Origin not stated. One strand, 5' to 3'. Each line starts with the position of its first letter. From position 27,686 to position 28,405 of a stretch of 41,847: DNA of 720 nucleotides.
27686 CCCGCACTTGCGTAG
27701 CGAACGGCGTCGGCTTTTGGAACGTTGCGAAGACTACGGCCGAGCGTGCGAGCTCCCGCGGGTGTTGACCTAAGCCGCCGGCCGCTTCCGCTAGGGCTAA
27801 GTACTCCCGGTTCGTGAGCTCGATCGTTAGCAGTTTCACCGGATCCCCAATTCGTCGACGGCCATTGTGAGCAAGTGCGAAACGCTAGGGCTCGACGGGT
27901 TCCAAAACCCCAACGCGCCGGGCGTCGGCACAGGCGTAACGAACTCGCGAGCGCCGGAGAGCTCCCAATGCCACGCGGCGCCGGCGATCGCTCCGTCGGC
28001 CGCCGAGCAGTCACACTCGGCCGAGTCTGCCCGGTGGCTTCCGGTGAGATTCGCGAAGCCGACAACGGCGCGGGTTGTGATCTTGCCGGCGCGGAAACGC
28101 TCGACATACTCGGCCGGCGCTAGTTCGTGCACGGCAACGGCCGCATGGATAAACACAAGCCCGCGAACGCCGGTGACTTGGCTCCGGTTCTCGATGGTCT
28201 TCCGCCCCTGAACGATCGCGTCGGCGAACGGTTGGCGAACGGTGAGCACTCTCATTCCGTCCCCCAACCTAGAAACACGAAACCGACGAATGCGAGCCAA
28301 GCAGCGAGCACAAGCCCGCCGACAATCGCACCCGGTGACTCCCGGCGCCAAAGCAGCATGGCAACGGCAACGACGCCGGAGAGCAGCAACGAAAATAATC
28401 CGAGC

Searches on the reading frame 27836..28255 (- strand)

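Call 94: search_protein_families(library=pfam, proteins=[window:27836-28255:-], max_evalue=0.001)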
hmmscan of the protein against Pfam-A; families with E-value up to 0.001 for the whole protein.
window:27836-28255:- (139 aa): 1 family
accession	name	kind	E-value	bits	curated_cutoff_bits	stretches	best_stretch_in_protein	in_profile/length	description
PF04266.20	ASCH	-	0.00059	20.9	21.2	1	4-39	1-39/103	ASCH domain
